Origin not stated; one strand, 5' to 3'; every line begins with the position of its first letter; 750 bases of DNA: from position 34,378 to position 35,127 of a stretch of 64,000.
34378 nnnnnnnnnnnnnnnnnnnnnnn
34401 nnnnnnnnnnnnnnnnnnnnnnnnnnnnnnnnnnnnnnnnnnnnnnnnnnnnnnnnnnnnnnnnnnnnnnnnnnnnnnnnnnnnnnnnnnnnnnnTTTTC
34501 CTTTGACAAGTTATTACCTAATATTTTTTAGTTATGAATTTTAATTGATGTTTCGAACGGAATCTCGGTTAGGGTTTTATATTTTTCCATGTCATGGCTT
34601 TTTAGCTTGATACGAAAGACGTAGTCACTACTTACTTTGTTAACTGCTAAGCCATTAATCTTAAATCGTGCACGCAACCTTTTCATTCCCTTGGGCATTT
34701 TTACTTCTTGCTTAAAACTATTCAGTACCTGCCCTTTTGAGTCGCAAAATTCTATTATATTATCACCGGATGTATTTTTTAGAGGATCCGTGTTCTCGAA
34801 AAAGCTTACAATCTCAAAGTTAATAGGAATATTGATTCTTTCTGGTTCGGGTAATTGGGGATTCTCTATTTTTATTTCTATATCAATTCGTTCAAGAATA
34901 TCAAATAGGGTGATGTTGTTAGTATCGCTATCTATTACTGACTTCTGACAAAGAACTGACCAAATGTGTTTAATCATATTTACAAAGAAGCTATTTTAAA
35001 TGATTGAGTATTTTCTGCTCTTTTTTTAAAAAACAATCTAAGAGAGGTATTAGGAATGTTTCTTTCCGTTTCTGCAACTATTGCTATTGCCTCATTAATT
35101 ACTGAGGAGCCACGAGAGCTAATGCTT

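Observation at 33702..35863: AT-rich island at a tRNA hotspot: HigB(Gp49)-HigA module fused in one operon with two unknown genes (candidate defence or abortive-infection cassette)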

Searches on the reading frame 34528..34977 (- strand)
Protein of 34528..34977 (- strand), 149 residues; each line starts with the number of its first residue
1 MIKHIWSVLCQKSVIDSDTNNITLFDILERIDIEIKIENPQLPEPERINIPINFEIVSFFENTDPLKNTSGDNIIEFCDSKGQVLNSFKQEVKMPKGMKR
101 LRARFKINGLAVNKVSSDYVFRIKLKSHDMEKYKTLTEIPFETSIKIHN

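Call 5: search_protein_families(library=pfam, proteins=[window:34528-34977:-], max_evalue=1)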
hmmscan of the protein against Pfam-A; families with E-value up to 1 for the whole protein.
window:34528-34977:- (149 aa): 1 family
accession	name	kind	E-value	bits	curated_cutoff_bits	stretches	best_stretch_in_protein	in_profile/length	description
PF02597.26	ThiS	-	0.14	13.2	22.5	1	17-67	17-62/76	ThiS family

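Call 6: search_protein_families(library=padloc, proteins=[window:34528-34977:-], max_evalue=1)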
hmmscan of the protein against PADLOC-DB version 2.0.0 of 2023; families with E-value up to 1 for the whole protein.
window:34528-34977:- (149 aa): 0 families

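Call 7: search_protein_families(library=ncbifam, proteins=[window:34528-34977:-], max_evalue=1)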
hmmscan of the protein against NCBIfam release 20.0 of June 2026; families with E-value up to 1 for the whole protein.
window:34528-34977:- (149 aa): 0 families

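Call 8: search_protein_families(library=phrogs, proteins=[window:34528-34977:-], max_evalue=1)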
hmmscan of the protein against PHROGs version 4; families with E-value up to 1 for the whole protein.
window:34528-34977:- (149 aa): 1 family
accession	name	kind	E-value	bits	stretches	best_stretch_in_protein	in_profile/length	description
phrog_38594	-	unknown function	0.21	13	0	63-99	29-66/77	-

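Call 11: find_homologous_proteins(query=window:34528-34977:-)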
Query window:34528-34977:- (149 aa): 11 proteins with E <= 0.001 among 16 candidates.
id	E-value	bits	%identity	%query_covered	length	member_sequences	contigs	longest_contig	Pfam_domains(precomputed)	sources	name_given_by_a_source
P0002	3.4e-92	324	100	100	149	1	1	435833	-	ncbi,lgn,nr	ncbi:MAG: hypothetical protein K8Q97_03010 [Candidatus Andersenbacteria bacterium]|nr:hypothetical p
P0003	5.9e-35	138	47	98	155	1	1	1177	-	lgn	-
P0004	6.1e-32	128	45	98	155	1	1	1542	-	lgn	-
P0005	4.4e-27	113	41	97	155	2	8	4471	-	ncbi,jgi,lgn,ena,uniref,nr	ncbi:hypothetical protein COU95_02530 [Candidatus Shapirobacteria bacterium CG10_big_fil_rev_8_21_14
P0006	5.1e-27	112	40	99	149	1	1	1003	-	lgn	-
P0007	1.7e-21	94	39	91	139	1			PF22091.3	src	-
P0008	2.2e-19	88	36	97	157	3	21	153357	PF22091.3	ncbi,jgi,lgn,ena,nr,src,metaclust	ncbi:MAG: hypothetical protein A2481_00560 [Candidatus Yonathbacteria bacterium RIFOXYC2_FULL_47_9]|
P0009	2.2e-18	84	35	95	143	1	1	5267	-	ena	-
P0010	4.7e-17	80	33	97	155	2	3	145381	PF22091.3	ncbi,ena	-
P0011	4.3e-14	70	40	88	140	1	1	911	-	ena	-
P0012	5.6e-8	51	32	94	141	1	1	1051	-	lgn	-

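Call 12: search_protein_families(library=pfam, proteins=[P0003, P0005, P0007, P0008, P0009, P0010, P0011, P0012], max_evalue=1)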
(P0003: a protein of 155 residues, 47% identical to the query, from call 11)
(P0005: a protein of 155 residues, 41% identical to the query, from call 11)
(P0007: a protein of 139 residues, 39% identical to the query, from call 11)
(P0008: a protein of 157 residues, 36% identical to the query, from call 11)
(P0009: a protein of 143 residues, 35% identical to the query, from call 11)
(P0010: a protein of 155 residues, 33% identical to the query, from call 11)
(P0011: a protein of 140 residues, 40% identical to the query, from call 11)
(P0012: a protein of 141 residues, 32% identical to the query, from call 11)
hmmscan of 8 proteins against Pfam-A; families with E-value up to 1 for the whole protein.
P0003 (155 aa): 3 families
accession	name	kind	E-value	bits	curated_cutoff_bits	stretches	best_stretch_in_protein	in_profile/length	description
PF22091.2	DUF6941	-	0.00016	22.5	27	1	50-131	31-120/125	Family of unknown function (DUF6941)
PF07495.19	Y_Y_Y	-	0.0014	18.9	26.6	1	114-141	37-64/65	Y_Y_Y domain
PF02597.26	ThiS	-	0.019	15.9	22.5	1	19-79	19-72/76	ThiS family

P0005 (155 aa): 3 families
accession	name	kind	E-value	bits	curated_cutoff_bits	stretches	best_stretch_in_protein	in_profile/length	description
PF22091.2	DUF6941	-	0.0012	19.7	27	1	46-129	29-120/125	Family of unknown function (DUF6941)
PF24518.1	Ig_CD22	-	0.02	15.7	27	1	91-132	73-112/121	B-cell receptor CD22-like, first Ig-like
PF07495.19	Y_Y_Y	-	0.024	15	26.6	1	111-139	36-64/65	Y_Y_Y domain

P0007 (139 aa): 3 families
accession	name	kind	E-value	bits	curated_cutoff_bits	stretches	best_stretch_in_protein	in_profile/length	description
PF22091.2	DUF6941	-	4.9e-07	30.6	27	1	52-133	28-117/125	Family of unknown function (DUF6941)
PF07495.19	Y_Y_Y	-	0.018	15.4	26.6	1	118-136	36-55/65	Y_Y_Y domain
PF09759.15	Atx10homo_assoc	-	0.11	12.9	28.9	1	6-49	48-90/99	Spinocerebellar ataxia type 10 protein domain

P0008 (157 aa): 1 family
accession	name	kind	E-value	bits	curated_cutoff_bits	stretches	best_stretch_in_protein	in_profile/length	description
PF22091.2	DUF6941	-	9.1e-07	29.7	27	1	58-137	28-114/125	Family of unknown function (DUF6941)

P0009 (143 aa): 1 family
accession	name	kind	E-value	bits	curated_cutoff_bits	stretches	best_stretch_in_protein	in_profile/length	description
PF22091.2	DUF6941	-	0.00077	20.3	27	1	7-124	3-115/125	Family of unknown function (DUF6941)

P0010 (155 aa): 1 family
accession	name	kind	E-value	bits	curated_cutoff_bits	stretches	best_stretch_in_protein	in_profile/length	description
PF22091.2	DUF6941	-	2.4e-08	34.8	27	1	11-135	2-114/125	Family of unknown function (DUF6941)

P0011 (140 aa): 1 family
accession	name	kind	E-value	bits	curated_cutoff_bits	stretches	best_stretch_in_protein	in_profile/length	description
PF12358.13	DUF3644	-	0.0074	16.3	27.6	1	13-67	61-115/183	Domain of unknown function (DUF3644)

P0012 (141 aa): 1 family
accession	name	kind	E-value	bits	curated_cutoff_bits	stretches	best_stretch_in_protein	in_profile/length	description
PF19952.5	DUF6414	-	0.065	13.4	25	1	43-137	156-243/283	Domain of unknown function (DUF6414)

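Call 14: find_encoding_contigs(protein=P0008, flank=5000, max_places=6)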
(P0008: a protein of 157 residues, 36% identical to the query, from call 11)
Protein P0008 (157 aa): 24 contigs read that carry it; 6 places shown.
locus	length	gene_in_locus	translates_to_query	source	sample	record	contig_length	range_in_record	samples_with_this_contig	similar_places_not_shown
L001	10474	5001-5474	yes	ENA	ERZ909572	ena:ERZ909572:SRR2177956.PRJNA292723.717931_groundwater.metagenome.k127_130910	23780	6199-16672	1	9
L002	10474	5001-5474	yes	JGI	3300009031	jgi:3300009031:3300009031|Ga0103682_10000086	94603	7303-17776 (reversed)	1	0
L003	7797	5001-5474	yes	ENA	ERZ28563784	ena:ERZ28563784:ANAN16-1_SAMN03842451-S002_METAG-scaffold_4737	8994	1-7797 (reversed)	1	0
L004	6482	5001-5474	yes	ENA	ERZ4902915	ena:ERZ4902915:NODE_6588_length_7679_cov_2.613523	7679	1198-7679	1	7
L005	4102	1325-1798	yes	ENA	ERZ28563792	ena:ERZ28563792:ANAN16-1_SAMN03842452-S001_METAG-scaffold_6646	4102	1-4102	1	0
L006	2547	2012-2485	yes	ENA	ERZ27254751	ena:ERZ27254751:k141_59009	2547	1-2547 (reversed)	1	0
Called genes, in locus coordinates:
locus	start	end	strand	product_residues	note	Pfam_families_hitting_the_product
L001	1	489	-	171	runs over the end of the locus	-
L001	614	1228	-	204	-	-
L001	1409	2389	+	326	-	PF01476:LysM, PF01464:SLT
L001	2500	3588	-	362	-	-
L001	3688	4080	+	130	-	-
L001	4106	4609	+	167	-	PF05973:Gp49 (weak)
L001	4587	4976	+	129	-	PF01381:HTH_3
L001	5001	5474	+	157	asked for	PF22091:DUF6941 (faint)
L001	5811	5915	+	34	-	-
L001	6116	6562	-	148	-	PF01668:SmpB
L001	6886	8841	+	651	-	PF06480:FtsH_ext (weak), PF00004:AAA, PF17862:AAA_lid_3, PF01434:Peptidase_M41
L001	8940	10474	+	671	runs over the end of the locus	PF02743:dCache_1, PF22673:MCP-like_PDC_1 (weak), PF00989:PAS, PF08448:PAS_4, PF13188:PAS_8 (weak), PF13426:PAS_9, PF02518:HATPase_c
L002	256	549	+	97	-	-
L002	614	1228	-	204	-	-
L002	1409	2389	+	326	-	PF01476:LysM, PF01464:SLT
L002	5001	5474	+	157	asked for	PF22091:DUF6941 (faint)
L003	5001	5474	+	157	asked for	PF22091:DUF6941 (faint)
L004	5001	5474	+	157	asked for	PF22091:DUF6941 (faint)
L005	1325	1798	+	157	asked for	PF22091:DUF6941 (faint)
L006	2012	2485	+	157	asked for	PF22091:DUF6941 (faint)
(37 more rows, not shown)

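Call 15: find_encoding_contigs(protein=P0010, flank=5000, max_places=4)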
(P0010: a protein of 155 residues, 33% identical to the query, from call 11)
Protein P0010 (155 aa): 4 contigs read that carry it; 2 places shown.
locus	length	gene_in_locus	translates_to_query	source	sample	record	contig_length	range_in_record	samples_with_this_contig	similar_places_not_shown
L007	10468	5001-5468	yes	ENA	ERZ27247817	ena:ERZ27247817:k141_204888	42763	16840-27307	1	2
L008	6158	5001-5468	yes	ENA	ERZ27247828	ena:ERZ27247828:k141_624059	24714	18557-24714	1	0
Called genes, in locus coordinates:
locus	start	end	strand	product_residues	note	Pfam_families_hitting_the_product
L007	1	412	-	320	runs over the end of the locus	PF12706:Lactamase_B_2 (faint)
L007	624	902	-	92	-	-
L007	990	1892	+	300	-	-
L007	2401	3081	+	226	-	-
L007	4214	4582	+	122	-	-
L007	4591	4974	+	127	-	PF13560:HTH_31, PF01381:HTH_3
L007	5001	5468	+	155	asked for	PF22091:DUF6941 (weak)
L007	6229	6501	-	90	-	PF01541:GIY-YIG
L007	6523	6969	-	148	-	PF01668:SmpB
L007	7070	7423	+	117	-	-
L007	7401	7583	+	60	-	-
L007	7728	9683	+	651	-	PF06480:FtsH_ext (faint), PF00004:AAA, PF23902:AAA_lid_PRS2_C (weak), PF17862:AAA_lid_3, PF01434:Peptidase_M41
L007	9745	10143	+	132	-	PF07884:VKOR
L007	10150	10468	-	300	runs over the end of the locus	PF02557:VanY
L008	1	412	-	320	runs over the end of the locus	PF12706:Lactamase_B_2 (faint)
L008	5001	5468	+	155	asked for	PF22091:DUF6941 (weak)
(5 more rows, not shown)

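Call 23: find_encoding_contigs(protein=P0005, flank=5000, max_places=4)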
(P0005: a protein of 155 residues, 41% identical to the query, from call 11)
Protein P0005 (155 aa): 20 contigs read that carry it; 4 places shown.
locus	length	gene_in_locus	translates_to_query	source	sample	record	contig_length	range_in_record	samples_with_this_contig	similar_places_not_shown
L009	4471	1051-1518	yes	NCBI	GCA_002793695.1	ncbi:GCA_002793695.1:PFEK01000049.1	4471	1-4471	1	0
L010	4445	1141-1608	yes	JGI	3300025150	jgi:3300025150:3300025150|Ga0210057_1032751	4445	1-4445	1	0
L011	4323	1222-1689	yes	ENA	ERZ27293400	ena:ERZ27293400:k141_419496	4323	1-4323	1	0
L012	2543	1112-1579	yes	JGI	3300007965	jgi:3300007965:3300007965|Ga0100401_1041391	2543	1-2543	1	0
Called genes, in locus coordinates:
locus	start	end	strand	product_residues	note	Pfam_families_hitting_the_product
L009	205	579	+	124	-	PF05973:Gp49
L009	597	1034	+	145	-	PF13560:HTH_31 (weak), PF01381:HTH_3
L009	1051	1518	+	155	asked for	-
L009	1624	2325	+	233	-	PF18643:RE_BsaWI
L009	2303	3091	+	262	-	PF01555:N6_N4_Mtase, PF05148:Methyltransf_8 (weak), PF08241:Methyltransf_11 (faint), PF01555:N6_N4_Mtase (weak)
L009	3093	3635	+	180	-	-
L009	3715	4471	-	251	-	?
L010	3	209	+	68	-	?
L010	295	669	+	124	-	PF05973:Gp49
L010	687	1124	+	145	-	PF13560:HTH_31 (weak), PF01381:HTH_3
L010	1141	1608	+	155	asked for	-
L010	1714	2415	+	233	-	PF18643:RE_BsaWI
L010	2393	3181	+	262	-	PF01555:N6_N4_Mtase, PF05148:Methyltransf_8 (weak), PF08241:Methyltransf_11 (faint), PF01555:N6_N4_Mtase (weak)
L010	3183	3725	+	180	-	-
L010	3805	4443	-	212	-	?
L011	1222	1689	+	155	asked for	-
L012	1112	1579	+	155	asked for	-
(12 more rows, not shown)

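Call 24: find_encoding_contigs(protein=P0009, flank=5000, max_places=4)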
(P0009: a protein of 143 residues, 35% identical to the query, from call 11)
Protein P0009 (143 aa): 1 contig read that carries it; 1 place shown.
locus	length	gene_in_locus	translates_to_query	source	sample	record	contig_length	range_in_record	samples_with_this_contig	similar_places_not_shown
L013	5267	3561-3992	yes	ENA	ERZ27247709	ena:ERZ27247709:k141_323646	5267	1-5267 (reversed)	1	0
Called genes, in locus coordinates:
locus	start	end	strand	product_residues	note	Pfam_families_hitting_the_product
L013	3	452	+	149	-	?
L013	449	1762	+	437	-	PF08245:Mur_ligase_M, PF02875:Mur_ligase_C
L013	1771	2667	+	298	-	PF02739:5_3_exonuc_N, PF01367:5_3_exonuc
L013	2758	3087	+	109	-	PF05973:Gp49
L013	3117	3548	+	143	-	PF13560:HTH_31, PF13443:HTH_26 (faint), PF01381:HTH_3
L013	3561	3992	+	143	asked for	-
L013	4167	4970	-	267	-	PF07977:FabA (faint), PF22818:ApeI-like (weak)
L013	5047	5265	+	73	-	?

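Call 25: predict_structure(alignment_id=A1)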
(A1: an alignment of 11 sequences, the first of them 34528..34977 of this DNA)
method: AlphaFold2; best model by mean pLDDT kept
length: 149 residues; sequences in the alignment: 11
mean_pLDDT: 90.7   pTM: 0.82
mean pLDDT of the five models: 90.7, 88.9, 88.8, 88.4, 82.1
residues with pLDDT >= 90: 104; 70-90: 41; 50-70: 4; < 50: 0
segments of 3 or more residues with pLDDT < 50: none
pLDDT, mean of each block of 10 residues (from residue 1): 93 91 93 82 77 91 93 95 93 94 91 92 91 95 88
secondary structure, 60 per line:
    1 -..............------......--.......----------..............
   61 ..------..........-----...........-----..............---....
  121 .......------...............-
elements in order: E2-15 E22-27 E30-36 E47-62 E69-78 E84-94 E100-113 E117-127 E134-148

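Call 31: find_related_loci(query=A1, collection=genome_contigs, flank=4000)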
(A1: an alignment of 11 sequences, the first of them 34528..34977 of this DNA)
Query A1 (149 aa) in genome_contigs; peptide patterns used: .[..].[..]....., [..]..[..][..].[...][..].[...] (x = any residue, [..] = any of these).
28 stretches matched a pattern; 16 encode a relative of the query (tblastn E <= 1e-3); 16 distinct loci.
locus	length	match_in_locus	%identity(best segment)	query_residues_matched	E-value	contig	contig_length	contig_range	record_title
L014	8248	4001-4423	41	1-145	6e-35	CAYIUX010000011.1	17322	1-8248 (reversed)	MAG TPA_asm: uncultured Gammaproteobacteria bacterium isolate ERP119705_co5_62 genome assembly, contig: NODE_4029_length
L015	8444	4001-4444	44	2-147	9e-30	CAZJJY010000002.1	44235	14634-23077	MAG TPA_asm: uncultured Gammaproteobacteria bacterium isolate binchicken_co243_270 genome assembly, contig: NODE_505_len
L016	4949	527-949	36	1-145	8e-28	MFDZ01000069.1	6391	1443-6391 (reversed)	MAG: Candidatus Daviesbacteria bacterium RIFCSPLOWO2_02_FULL_41_8 rifcsplowo2_02_scaffold_89763, whole genome shotgun se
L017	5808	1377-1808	34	2-146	8e-28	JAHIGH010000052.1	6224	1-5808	MAG: Patescibacteria group bacterium isolate KR11_N2.mb.17 KR11_N2.mb.17_k141_29523, whole genome shotgun sequence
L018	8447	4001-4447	35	1-148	3e-27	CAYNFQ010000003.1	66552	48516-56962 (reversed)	MAG TPA_asm: uncultured Gammaproteobacteria bacterium isolate binchicken_co110_279 genome assembly, contig: NODE_1094_le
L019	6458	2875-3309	36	1-145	4e-27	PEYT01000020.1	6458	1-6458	MAG: candidate division WWE3 bacterium CG08_land_8_20_14_0_20_40_13 CG08_land_8_20_14_0.20_scaffold_18778_c, whole genom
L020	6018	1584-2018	36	1-148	4e-24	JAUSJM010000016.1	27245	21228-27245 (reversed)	MAG: bacterium isolate E14_metabat.bin.301 E14_k141_1027923, whole genome shotgun sequence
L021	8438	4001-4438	36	2-146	2e-23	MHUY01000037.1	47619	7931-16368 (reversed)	MAG: Candidatus Yonathbacteria bacterium RIFOXYC2_FULL_47_9 rifoxyc2_full_scaffold_835, whole genome shotgun sequence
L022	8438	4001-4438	33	2-146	2e-22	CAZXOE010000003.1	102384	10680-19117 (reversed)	MAG TPA_asm: uncultured Candidatus Saccharibacteria bacterium isolate ERP113451_co1_174 genome assembly, contig: NODE_10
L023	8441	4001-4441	35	1-148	5e-22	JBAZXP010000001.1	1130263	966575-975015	MAG: Microgenomates group bacterium isolate SO_2017_GW1_59 NODE_11_length_1130263_cov_5.408407_OW334_2017, whole genome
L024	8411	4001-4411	36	1-141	8e-22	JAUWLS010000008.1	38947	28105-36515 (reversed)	MAG: Candidatus Shapirobacteria bacterium isolate CSMAG_2378 CSMAG_2378_k141_199431_length_38947_cov_7.9960, whole genom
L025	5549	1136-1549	29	4-146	9e-19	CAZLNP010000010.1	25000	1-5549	MAG TPA_asm: uncultured Candidatus Saccharibacteria bacterium isolate SRP286056_co2_291 genome assembly, contig: NODE_28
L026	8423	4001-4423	30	2-145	5e-18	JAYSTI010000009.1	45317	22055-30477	MAG: Candidatus Lloydbacteria bacterium isolate GFS_12411 GFS_12411_8, whole genome shotgun sequence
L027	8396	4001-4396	29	1-141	2e-17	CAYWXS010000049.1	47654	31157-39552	MAG TPA_asm: uncultured Anaerolinea sp. isolate SRP284006_co1_157 genome assembly, contig: NODE_977_length_47654_cov_10.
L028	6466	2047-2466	29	1-146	3e-14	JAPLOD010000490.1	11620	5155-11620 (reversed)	MAG: Planctomycetota bacterium isolate LacPavin_0920_SED3_MAG_65_12 LacPavin_0920_SED3_scaffold_338398, whole genome sho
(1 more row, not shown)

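Call 37: find_related_loci(query=A1, collection=metagenome_contigs, flank=3000)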
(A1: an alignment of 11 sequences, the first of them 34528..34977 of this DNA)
Query A1 (149 aa) in metagenome_contigs; peptide patterns used: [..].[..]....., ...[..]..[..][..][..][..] (x = any residue, [..] = any of these).
470 stretches matched a pattern; 173 encode a relative of the query (tblastn E <= 1e-3); the best 80 are kept; 80 distinct loci.
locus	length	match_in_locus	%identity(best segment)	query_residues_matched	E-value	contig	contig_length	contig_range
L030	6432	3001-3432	42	1-146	4e-39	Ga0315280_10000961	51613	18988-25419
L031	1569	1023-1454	42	2-146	1e-39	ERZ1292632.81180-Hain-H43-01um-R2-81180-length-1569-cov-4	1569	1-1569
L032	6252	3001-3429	46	1-145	2e-37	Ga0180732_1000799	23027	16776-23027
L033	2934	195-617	41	1-145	1e-34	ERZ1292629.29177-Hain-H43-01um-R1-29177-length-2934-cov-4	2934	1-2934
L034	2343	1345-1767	41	1-145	1e-34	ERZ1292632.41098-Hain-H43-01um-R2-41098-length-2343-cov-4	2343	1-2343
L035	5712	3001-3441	38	1-149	6e-34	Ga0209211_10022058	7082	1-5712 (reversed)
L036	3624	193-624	40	1-147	3e-34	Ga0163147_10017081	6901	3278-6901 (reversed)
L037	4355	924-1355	40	1-147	3e-34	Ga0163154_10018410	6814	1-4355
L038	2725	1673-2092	42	2-145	7e-34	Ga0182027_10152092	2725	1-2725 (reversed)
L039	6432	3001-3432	40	1-147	3e-34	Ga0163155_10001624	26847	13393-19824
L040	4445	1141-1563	41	1-145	1e-33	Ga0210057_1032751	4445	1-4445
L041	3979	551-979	42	1-145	1e-31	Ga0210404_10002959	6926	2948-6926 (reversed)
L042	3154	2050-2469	41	1-142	2e-31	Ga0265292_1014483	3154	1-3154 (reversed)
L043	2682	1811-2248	37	2-148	3e-31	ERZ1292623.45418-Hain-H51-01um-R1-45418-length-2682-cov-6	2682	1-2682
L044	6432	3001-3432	38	1-145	7e-31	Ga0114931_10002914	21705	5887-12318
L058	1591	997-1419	37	1-145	2e-27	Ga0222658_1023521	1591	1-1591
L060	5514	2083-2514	34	2-146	2e-27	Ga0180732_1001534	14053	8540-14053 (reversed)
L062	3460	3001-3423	36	1-145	2e-27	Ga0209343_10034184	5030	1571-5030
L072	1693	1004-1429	36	1-145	4e-25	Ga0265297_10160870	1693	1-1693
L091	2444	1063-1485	35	2-148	5e-23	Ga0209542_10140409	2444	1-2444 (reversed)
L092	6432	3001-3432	36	1-145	8e-23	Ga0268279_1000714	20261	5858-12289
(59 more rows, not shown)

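Call 38: find_related_loci(query=A1, collection=viral_contigs, flank=3000)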
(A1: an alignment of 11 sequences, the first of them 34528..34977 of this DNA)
Query A1 (149 aa) in viral_contigs; peptide patterns used: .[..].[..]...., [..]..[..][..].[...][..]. (x = any residue, [..] = any of these).
22 stretches matched a pattern, but none encodes a relative of the query by tblastn (E <= 1e-3).

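Call 75: search_solved_structures(query=A1, max_evalue=10)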
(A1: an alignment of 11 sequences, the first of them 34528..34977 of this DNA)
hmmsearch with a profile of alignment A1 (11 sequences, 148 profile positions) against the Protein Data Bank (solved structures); distinct sequences matched with E-value up to 10: 7.
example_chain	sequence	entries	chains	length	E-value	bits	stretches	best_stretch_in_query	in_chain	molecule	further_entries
3qzn_A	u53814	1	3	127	0.32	14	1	53-125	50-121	Iron-regulated surface determinant protein A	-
3qzl_A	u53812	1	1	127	0.4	13.7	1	53-125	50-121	Iron-regulated surface determinant protein A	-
2o1a_A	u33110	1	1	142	0.42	13.6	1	52-125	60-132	Iron-regulated surface determinant protein A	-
2ite_A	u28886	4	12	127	0.46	13.5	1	53-125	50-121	Iron-regulated surface determinant protein A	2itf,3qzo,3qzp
3qzm_A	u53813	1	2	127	0.49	13.4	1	52-125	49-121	Iron-regulated surface determinant protein A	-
6u2j_A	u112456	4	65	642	1.8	11.6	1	44-114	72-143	Macrophage-expressed gene 1 protein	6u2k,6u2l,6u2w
6u23_A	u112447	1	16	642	1.8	11.6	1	44-114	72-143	Macrophage-expressed gene 1 protein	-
